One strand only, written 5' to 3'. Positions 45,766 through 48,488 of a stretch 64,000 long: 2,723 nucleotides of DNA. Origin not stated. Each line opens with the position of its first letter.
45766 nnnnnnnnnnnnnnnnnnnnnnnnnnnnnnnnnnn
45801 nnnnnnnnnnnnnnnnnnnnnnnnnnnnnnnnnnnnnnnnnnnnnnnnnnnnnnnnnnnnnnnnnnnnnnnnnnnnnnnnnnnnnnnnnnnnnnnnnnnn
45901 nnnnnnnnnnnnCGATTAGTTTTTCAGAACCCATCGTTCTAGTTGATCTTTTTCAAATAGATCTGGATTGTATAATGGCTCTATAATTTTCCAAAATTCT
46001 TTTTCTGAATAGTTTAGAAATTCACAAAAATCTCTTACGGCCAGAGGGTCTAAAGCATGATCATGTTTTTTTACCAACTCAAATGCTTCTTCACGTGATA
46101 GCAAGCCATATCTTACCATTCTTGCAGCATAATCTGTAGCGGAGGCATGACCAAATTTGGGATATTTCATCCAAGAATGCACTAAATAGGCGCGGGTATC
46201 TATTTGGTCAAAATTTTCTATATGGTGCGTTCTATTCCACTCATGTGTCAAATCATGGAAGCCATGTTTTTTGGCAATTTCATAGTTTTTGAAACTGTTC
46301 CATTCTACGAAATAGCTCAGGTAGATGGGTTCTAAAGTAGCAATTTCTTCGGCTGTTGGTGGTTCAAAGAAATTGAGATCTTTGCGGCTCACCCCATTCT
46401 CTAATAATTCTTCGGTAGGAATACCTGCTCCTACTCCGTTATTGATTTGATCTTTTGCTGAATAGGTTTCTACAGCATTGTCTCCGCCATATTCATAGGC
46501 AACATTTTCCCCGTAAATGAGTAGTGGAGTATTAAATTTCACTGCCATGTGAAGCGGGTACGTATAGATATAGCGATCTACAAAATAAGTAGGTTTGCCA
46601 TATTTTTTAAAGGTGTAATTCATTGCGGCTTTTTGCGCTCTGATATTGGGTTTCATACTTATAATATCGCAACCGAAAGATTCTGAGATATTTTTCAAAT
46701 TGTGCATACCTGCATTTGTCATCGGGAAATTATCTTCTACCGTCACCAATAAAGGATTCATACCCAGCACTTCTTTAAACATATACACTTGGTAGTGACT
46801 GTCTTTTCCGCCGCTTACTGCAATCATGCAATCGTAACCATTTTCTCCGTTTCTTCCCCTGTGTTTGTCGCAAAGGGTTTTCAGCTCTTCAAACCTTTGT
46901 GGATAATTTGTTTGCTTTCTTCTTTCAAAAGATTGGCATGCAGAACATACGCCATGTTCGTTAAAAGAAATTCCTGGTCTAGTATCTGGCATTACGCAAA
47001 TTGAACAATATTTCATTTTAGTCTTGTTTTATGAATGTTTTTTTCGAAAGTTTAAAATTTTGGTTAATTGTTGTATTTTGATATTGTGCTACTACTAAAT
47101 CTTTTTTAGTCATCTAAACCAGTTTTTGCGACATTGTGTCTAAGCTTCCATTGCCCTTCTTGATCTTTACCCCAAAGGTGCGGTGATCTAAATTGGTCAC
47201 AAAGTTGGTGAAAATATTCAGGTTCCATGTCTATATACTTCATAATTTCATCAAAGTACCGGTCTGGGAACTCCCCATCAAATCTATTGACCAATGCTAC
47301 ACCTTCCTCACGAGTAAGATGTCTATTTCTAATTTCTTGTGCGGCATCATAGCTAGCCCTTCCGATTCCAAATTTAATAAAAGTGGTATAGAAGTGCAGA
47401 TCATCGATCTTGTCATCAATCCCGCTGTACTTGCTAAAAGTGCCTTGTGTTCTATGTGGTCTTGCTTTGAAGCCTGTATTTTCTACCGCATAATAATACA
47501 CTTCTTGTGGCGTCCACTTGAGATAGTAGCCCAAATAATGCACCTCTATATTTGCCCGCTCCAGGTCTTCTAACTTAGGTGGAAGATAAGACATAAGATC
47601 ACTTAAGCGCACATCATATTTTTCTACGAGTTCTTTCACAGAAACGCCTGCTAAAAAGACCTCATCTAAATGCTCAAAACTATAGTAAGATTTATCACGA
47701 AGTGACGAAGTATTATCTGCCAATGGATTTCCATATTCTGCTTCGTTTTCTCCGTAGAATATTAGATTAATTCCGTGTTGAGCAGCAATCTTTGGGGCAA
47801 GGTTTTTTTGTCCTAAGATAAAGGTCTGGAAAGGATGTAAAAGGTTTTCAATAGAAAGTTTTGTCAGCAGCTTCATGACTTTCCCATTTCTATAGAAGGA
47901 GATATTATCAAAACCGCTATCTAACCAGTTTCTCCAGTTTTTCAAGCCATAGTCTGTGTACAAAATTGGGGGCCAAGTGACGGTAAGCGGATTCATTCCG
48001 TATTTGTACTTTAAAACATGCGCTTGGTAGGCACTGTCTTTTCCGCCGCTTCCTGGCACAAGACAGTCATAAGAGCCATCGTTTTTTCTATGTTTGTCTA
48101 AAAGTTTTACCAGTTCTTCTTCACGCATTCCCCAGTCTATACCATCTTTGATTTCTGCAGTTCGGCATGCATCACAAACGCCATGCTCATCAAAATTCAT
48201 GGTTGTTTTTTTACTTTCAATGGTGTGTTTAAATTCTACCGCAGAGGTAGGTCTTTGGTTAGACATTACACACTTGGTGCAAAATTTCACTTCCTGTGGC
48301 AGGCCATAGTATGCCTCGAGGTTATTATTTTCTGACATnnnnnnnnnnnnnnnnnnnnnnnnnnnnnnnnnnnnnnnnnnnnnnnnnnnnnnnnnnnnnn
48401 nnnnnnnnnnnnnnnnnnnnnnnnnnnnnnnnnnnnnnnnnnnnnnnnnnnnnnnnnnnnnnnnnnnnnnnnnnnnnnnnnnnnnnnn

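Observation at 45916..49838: Two divergent N-acetyl-sugar amidotransferase paralogs in tandem sharing a single HisH/HisF pair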

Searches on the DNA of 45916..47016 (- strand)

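Call 54: search_dna_similar(query=window:45916-47016:-, collection=ecoli_genomes, mode=distant, max_rows=15)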
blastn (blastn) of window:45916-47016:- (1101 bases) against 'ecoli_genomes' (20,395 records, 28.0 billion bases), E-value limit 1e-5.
No match.

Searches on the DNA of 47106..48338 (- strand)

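Call 55: search_dna_similar(query=window:47106-48338:-, collection=ecoli_genomes, mode=distant, max_rows=15)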
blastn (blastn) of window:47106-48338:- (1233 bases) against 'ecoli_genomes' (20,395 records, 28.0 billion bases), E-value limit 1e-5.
No match.
